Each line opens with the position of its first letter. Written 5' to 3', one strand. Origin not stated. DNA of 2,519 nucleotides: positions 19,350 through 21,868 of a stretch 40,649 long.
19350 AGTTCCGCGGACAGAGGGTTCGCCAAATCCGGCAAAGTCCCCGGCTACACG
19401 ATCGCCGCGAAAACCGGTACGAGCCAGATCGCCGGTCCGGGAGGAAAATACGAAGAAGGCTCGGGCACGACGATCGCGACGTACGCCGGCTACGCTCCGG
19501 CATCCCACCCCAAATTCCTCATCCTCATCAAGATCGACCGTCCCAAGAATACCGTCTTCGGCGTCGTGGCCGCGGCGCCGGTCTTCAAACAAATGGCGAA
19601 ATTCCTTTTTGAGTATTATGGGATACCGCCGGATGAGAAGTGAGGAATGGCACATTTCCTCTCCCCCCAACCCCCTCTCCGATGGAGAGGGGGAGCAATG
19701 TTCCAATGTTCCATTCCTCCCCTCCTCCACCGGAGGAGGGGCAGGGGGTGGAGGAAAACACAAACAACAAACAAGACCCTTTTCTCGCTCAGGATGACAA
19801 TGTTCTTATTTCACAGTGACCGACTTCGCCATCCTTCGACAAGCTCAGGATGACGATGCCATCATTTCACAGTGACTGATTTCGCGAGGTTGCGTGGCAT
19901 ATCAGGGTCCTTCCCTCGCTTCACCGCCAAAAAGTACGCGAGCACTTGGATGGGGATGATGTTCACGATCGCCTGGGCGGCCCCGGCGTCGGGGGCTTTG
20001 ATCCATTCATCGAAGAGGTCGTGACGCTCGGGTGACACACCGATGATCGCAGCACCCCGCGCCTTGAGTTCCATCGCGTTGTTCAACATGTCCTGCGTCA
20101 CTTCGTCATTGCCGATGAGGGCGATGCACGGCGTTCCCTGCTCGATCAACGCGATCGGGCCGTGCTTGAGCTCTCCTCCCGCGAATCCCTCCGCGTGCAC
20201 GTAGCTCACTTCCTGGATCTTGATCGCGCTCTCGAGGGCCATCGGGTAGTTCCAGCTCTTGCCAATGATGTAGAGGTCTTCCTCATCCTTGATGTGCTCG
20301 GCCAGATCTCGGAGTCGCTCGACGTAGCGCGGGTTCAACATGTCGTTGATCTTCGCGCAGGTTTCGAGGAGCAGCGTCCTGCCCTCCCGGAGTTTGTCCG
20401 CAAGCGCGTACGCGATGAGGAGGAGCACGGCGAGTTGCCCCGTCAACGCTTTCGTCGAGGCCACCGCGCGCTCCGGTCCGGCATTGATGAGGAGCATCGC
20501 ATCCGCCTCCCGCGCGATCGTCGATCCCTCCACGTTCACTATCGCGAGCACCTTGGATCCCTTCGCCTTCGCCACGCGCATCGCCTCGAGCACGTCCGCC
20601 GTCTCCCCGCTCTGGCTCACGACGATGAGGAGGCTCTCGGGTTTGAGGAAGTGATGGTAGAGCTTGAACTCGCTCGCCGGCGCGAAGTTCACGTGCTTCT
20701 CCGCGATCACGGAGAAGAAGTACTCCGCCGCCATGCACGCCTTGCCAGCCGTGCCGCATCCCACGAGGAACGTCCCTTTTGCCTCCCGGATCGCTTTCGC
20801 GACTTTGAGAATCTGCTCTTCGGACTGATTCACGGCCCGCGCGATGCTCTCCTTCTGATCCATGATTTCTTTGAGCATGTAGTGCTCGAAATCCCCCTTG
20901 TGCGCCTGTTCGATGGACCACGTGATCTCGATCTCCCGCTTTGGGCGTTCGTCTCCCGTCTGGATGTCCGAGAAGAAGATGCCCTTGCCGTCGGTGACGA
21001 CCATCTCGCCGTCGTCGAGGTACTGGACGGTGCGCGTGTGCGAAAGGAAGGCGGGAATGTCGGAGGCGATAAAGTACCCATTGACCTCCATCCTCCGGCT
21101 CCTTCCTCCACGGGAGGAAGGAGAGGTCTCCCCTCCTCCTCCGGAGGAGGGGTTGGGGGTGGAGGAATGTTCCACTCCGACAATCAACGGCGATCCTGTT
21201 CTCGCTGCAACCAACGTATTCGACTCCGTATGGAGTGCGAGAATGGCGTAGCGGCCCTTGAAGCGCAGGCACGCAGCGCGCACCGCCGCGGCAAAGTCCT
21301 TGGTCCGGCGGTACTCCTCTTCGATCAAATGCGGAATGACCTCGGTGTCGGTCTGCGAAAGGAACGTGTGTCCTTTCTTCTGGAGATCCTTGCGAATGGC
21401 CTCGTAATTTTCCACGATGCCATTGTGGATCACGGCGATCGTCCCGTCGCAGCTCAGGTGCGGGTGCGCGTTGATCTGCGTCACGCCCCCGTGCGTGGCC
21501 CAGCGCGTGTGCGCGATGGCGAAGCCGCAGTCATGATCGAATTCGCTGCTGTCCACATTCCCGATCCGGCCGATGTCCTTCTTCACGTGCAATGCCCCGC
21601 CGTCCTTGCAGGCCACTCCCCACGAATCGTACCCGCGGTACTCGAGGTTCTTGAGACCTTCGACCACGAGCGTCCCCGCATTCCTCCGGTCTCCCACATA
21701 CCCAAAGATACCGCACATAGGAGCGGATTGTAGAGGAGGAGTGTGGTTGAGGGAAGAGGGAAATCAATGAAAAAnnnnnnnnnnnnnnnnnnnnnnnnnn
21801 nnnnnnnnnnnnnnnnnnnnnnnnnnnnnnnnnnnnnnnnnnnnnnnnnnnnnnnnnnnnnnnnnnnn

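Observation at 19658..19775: Family of GC-rich double-hairpin palindromic elements with A/C-rich tails (at least four copies in 40 kb)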

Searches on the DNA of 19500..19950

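Call 81: search_rna_families(source=window, start=19500, end=19950, threshold=evalue, max_evalue=10)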
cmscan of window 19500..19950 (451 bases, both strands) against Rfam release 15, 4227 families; matches with E-value up to 10: 51.
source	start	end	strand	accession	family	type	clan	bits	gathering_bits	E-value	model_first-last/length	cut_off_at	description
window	19658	19754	-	RF03509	mir-4660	Gene; miRNA;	-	30.7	87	0.00022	1-86/86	no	mir-4660 microRNA precursor family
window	19647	19764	-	RF00995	mir-616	Gene; miRNA;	-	29.4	100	0.00025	1-91/91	no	mir-616 microRNA precursor family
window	19654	19759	+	RF03329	mir-4743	Gene; miRNA;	-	29.2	72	0.0003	1-101/101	no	mir-4743 microRNA precursor family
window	19653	19760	-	RF04096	mir-4433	Gene; miRNA;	-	29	77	0.00093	1-83/83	no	mir-4433 microRNA precursor family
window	19658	19756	-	RF03627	mir-9168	Gene; miRNA;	-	28.1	100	0.0012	1-95/95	no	mir-9168 microRNA precursor family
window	19654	19754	-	RF03329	mir-4743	Gene; miRNA;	-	27.6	72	0.00083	1-101/101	no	mir-4743 microRNA precursor family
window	19659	19753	-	RF03406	mir-3099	Gene; miRNA;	-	27.2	95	0.0025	1-84/84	no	mir-3099 microRNA precursor family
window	19658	19754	+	RF01897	mir-188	Gene; miRNA;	-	27.1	72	0.0025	1-84/84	no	mir-188 microRNA precursor family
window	19655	19757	-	RF03872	MIR6426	Gene; miRNA;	-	26.7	96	0.0039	1-84/84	no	MIR6426 microRNA precursor family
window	19660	19751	-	RF03237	MIR6425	Gene; miRNA;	-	24.6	142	0.0057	1-125/125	no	MIR6425 microRNA precursor family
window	19665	19747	+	RF03509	mir-4660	Gene; miRNA;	-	24.2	87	0.013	1-86/86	no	mir-4660 microRNA precursor family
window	19655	19757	+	RF04096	mir-4433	Gene; miRNA;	-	23.9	77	0.021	1-83/83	no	mir-4433 microRNA precursor family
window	19663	19748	-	RF01897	mir-188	Gene; miRNA;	-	23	72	0.035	1-84/84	no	mir-188 microRNA precursor family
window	19667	19755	+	RF02953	DUF1874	Cis-reg;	-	22.6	42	0.044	1-93/93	no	DUF1874 RNA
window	19654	19758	-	RF03861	mir-4484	Gene; miRNA;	-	22.5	90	0.13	1-89/89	no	mir-4484 microRNA precursor family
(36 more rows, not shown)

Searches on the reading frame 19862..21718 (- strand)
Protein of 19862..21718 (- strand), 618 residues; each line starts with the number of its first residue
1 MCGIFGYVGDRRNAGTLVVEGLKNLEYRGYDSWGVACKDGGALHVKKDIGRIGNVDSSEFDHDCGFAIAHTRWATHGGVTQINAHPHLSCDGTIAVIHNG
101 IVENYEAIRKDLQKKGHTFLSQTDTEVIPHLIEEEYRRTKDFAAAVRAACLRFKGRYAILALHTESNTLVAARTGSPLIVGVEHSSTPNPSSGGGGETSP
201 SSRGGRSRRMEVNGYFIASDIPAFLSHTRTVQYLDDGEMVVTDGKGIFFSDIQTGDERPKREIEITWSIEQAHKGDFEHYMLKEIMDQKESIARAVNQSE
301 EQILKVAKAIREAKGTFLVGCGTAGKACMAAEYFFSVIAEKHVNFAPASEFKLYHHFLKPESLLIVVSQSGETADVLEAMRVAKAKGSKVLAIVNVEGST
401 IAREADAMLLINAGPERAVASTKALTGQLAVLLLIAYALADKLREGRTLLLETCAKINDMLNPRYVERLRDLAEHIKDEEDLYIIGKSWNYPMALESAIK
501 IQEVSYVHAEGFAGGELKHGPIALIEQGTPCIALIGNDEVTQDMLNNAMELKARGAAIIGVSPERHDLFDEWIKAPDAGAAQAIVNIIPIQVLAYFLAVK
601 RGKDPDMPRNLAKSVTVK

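Call 17: search_protein_families(library=pfam, proteins=[window:19862-21718:-])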
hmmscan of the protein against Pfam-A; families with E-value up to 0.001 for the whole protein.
window:19862-21718:- (618 aa): 4 families
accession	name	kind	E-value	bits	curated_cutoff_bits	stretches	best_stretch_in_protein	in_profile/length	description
PF01380.27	SIS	-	6.9e-44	149.3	25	2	310-436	2-129/131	SIS domain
PF13522.11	GATase_6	-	6.6e-18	65.4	27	1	65-185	11-123/130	Glutamine amidotransferase domain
PF13537.11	GATase_7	-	1.2e-14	54.8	25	1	83-174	12-95/123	Glutamine amidotransferase domain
PF13580.11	SIS_2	-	1.1e-06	29.1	27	1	356-394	99-137/138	SIS domain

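Call 31: search_solved_structures(query=window:19862-21718:-, show_alignments=2, max_evalue=1e-20)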
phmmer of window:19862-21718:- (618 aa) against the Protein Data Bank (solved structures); distinct sequences matched with E-value up to 1e-20: 22.
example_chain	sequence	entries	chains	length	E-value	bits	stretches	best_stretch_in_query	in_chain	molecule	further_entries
4amv_A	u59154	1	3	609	4.8e-107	362.1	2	215-617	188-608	GLUCOSAMINE--FRUCTOSE-6-PHOSPHATE AMINOTRANSFERASE [ISOMER IZING]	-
1jxa_A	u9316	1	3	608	2.2e-106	359.9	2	215-617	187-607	glucosamine 6-phosphate synthase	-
2j6h_A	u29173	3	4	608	3.5e-106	359.2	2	215-617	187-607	GLUCOSAMINE-FRUCTOSE-6-PHOSPHATE AMINOTRANSFERASE | GLUCOSAMINE--FRUCTOSE-6-PHOSPHATE AMINOTRANSFERASE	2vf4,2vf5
3ooj_A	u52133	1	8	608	2.7e-105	356.3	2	215-617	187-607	Glucosamine/fructose-6-phosphate aminotransferase, isomerizing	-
6zmk_A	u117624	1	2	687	2.8e-89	303.4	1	1-617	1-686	Glutamine--fructose-6-phosphate aminotransferase [isomerizing] 1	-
6r4i_A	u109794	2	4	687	6.9e-89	302.1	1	1-617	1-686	Glutamine--fructose-6-phosphate aminotransferase [isomerizing] 1 | Glutamine--fructose-6-phosphate-aminotransferase [isomerizing] 1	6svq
6r4e_A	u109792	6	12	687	9.4e-89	301.7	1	1-617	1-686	Glutamine--fructose-6-phosphate aminotransferase [isomerizing] 1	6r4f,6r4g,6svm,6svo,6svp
6zmj_A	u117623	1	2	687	1.4e-88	301.1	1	1-617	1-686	Glutamine--fructose-6-phosphate aminotransferase [isomerizing] 1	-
6r4h_A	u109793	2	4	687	1.2e-87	298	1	1-617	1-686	Glutamine--fructose-6-phosphate aminotransferase [isomerizing] 1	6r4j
7ndl_A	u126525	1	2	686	1.6e-87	297.6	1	2-617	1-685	Isoform 2 of Glutamine-fructose-6-phosphate aminotransferase [isomerizing] 1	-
4s1w_A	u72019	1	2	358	7.9e-60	206.2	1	272-617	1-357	Glutamine--fructose-6-phosphate aminotransferase [isomerizing]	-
3tbf_A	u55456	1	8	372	2.6e-59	204.4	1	271-617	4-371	Glucosamine--fructose-6-phosphate aminotransferase [isomerizing]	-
1moq_A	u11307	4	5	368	7.5e-58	199.6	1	273-617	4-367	GLUCOSAMINE 6-PHOSPHATE SYNTHASE | Glutamine--fructose-6-phosphate aminotransferase [isomerizing]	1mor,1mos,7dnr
2zj3_A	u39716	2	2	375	2.5e-54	188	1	270-617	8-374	Glucosamine--fructose-6-phosphate aminotransferase [isomerizing] 1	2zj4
2v4m_A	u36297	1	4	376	2.6e-54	188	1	270-617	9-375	GLUCOSAMINE--FRUCTOSE-6-PHOSPHATE AMINOTRANSFERASE [ISOMERIZING] 1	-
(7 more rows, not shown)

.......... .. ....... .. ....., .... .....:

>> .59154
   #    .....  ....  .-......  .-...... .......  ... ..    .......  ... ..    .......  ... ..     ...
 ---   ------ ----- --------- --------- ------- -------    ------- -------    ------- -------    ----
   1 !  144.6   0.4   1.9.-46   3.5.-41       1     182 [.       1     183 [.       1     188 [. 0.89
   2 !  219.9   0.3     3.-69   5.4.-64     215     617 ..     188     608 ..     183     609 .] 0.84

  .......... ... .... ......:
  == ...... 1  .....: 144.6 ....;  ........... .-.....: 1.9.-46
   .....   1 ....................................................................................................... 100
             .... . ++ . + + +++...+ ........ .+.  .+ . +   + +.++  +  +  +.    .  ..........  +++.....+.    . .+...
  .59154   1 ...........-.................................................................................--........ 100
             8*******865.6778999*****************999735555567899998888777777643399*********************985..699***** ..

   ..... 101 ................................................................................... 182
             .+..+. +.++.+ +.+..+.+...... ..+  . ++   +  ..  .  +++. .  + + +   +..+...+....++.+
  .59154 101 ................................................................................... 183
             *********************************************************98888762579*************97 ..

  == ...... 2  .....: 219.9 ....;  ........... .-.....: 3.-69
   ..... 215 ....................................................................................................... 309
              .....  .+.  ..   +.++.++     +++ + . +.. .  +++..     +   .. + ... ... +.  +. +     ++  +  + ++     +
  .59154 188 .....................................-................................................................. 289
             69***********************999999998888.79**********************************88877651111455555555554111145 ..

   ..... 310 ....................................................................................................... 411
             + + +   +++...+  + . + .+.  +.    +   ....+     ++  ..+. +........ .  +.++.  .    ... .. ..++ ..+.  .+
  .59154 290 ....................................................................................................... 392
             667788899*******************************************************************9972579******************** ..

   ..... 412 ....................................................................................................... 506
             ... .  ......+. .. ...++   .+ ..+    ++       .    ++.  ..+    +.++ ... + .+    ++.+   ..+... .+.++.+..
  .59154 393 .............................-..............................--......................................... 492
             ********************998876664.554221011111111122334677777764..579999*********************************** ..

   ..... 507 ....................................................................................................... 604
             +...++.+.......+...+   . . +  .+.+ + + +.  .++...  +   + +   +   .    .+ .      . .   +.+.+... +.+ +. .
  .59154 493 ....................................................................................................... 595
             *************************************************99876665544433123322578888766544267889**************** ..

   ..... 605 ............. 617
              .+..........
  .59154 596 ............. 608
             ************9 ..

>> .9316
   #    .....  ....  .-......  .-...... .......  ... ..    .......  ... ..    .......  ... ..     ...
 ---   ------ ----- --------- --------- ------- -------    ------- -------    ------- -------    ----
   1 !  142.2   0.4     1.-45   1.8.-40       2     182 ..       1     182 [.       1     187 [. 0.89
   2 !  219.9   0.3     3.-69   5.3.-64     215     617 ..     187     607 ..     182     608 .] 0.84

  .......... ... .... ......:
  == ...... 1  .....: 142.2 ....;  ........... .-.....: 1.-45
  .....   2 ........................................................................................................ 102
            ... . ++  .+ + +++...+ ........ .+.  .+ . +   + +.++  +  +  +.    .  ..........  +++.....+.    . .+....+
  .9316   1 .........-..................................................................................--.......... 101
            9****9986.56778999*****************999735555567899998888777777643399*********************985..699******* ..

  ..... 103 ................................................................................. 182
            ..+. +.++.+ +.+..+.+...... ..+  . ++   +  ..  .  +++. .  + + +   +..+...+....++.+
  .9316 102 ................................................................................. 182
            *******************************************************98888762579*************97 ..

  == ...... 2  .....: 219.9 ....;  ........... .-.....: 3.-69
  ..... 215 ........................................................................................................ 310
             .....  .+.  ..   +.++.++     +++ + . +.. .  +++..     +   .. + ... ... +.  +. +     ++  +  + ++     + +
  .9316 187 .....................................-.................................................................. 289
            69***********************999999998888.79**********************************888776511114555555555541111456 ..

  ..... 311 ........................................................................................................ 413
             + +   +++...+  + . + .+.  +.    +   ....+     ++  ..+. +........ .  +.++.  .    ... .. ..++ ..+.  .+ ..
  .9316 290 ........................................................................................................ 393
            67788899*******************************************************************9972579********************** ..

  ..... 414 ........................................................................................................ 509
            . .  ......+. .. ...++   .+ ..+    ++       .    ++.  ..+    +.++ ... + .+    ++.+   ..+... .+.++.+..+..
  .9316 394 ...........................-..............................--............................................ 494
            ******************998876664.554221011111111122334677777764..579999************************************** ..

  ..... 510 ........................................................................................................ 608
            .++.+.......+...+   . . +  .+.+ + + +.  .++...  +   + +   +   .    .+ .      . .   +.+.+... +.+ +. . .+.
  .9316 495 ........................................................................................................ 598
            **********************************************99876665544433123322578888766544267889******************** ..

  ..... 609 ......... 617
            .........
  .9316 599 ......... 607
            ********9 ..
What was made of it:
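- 21085..21165 (-): Copy C, oriented on the minus strand, with no tail. One triplex motif reads on the plus strand at 21130-21165 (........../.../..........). The other reads on the minus strand at 21085-21123 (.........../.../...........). It is in frame in glmS and encodes .................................. E. coli GlmS has 4 residues where this protein has 32 (call 31).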

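Call 33: find_homologous_proteins(query=window:19862-21718:-, max_evalue=1e-50)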
Query window:19862-21718:- (618 aa): 8000 proteins with E <= 1e-50 among 8000 candidates; the best 120 are listed.
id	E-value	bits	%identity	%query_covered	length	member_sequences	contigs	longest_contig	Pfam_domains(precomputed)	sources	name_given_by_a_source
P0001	0.0e+0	1397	100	100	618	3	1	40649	PF01380.28,PF13580.12,PF13522.12,PF13537.12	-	-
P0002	0.0e+0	1108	80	100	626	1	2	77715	PF01380.28,PF13580.12,PF13522.12,PF13537.12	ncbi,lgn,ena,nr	ncbi:MAG: glucosamine--fructose-6-phosphate aminotransferase (isomerizing) [Candidatus Peregrinibact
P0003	0.0e+0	1104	80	100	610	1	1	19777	PF01380.28,PF13580.12,PF13522.12,PF13537.12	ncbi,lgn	-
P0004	0.0e+0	1081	78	100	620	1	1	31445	PF01380.28,PF13522.12,PF13537.12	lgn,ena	-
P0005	0.0e+0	1067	76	100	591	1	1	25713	PF01380.28,PF13580.12,PF13522.12,PF13537.12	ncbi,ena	-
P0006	0.0e+0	1066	79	100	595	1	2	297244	PF01380.28,PF13580.12,PF13522.12,PF13537.12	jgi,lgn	jgi:glucosamine--fructose-6-phosphate aminotransferase (isomerizing)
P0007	0.0e+0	1066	77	100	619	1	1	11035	PF13230.12,PF01380.28,PF13580.12,PF13522.12,PF13537.12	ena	-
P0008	0.0e+0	1066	79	100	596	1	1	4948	PF13230.12,PF01380.28,PF13580.12,PF13522.12,PF13537.12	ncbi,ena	-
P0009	0.0e+0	1066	78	100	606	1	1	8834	PF01380.28,PF13580.12,PF13522.12,PF13537.12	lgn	-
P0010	0.0e+0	1065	77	100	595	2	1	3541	PF01380.28,PF13522.12,PF13537.12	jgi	jgi:glucosamine--fructose-6-phosphate aminotransferase (isomerizing)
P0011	0.0e+0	1060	76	100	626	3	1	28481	PF01380.28,PF13522.12,PF13537.12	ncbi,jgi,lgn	jgi:glucosamine--fructose-6-phosphate aminotransferase (isomerizing)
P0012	0.0e+0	1056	76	100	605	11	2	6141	PF13230.12,PF01380.28,PF13580.12,PF13522.12,PF13537.12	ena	-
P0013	0.0e+0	1054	78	100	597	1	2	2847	PF13230.12,PF01380.28,PF13580.12,PF13522.12,PF13537.12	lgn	-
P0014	0.0e+0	1051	78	100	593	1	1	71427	PF01380.28,PF13522.12,PF13537.12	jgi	-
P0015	0.0e+0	1051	77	100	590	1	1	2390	PF01380.28,PF13580.12,PF13522.12,PF13537.12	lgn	-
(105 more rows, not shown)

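Call 35: find_encoding_contigs(protein=P0002, flank=10000, max_places=3)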
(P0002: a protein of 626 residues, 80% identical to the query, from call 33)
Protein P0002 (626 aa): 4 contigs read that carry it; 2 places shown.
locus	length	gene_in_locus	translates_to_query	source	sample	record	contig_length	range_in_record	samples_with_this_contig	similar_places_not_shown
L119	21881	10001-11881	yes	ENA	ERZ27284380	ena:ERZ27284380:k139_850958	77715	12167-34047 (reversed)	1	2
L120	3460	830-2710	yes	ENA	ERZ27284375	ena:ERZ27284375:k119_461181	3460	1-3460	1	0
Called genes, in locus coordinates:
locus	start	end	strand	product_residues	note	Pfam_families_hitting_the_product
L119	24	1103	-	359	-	PF00154:RecA_N, PF08423:Rad51, PF06745:ATPase (weak), PF27531:MT3502_N (weak), PF21096:RecA_C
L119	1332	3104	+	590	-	PF13646:HEAT_2 (faint)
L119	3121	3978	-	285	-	-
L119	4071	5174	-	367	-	PF04545:Sigma70_r4, PF05066:HARE-HTH (faint)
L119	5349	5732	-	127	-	PF03652:RuvX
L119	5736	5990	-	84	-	PF01649:Ribosomal_S20p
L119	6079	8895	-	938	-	-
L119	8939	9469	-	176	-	-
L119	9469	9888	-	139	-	-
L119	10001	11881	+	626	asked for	PF13522:GATase_6, PF13537:GATase_7, PF13580:SIS_2 (faint), PF01380:SIS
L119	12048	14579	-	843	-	PF03717:PBP_dimer (weak), PF00905:Transpeptidase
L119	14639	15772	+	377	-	PF00437:T2SSE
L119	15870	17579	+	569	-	-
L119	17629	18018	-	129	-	-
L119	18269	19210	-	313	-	PF01479:S4, PF00849:PseudoU_synth_2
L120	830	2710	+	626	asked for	PF13522:GATase_6, PF13537:GATase_7, PF13580:SIS_2 (faint), PF01380:SIS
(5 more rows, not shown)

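Call 36: find_encoding_contigs(protein=P0003, flank=10000, max_places=2)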
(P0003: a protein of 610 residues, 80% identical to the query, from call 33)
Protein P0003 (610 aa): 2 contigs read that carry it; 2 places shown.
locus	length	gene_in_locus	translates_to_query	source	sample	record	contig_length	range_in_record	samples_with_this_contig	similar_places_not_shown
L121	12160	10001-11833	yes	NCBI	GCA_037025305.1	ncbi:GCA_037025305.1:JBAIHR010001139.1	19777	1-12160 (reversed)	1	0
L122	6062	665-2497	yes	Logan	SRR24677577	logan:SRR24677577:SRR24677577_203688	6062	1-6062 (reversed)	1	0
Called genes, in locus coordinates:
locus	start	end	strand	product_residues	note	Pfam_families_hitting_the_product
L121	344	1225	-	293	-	-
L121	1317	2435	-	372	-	PF04545:Sigma70_r4, PF05066:HARE-HTH (faint)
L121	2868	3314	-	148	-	PF03652:RuvX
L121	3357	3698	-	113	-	PF01649:Ribosomal_S20p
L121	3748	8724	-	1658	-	-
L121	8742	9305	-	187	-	-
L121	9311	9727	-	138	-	-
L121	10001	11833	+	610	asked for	PF13522:GATase_6, PF13537:GATase_7, PF13580:SIS_2 (faint), PF01380:SIS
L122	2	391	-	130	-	?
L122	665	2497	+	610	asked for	PF13522:GATase_6, PF13537:GATase_7, PF13580:SIS_2 (faint), PF01380:SIS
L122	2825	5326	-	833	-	PF03717:PBP_dimer (faint), PF00905:Transpeptidase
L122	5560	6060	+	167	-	?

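Call 70: predict_structure(alignment_id=A4)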
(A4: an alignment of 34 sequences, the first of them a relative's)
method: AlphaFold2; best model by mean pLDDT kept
length: 618 residues; sequences in the alignment: 34
mean_pLDDT: 79.5   pTM: 0.55
mean pLDDT of the five models: 79.5, 78.5, 78.2, 78.1, 76.0
residues with pLDDT >= 90: 200; 70-90: 292; 50-70: 61; < 50: 65
segments of 3 or more residues with pLDDT < 50: 187-208, 271-275, 416-419, 502-519, 606-618
pLDDT, mean of each block of 10 residues (from residue 1): 86 93 70 89 90 87 92 64 90 91 90 94 86 96 96 91 93 84 66 33 39 89 83 85 93 89 65 53 77 86 90 89 81 82 85 84 87 82 92 81 87 54 78 93 93 84 81 84 73 62 48 38 72 84 84 89 92 90 84 76 50 28
secondary structure, 60 per line:
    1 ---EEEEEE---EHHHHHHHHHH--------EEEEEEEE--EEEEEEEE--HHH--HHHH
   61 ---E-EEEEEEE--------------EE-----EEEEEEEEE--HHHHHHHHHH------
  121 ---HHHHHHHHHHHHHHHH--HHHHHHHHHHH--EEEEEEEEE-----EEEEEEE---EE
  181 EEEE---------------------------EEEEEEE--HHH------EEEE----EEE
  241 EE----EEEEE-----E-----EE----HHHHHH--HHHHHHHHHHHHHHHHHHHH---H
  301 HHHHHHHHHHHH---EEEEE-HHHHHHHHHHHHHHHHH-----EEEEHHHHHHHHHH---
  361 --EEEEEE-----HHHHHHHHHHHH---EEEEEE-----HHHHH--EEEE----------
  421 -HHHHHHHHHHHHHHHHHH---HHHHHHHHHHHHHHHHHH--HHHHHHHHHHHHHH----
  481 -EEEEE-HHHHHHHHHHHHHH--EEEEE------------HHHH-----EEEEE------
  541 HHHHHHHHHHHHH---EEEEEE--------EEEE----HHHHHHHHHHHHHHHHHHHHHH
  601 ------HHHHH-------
elements in order: E4-9 H14-23 E32-39 E42-49 H57-60 E66-72 E94-102 H105-114 H124-139 H142-152 E155-163 E169-175 E179-184 E212-218 E230-233 E238-242 E247-251 H269-274 H277-296 H300-312 E316-320 H322-338 E344-347 H348-357 E363-368 H374-385 E389-394 H400-404 E407-410 H422-439 H443-460 H463-476 E482-486 H488-501 E504-508 H521-524 E530-534 H541-553 E557-562 E571-574 H579-600 H607-611
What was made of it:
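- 21085..21165 (-): The AlphaFold model shows a disordered loop, pLDDT below 50 for residues 187-208 (call 70).
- The insert is a disordered loop between two strands in the GlmS model (call 70).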
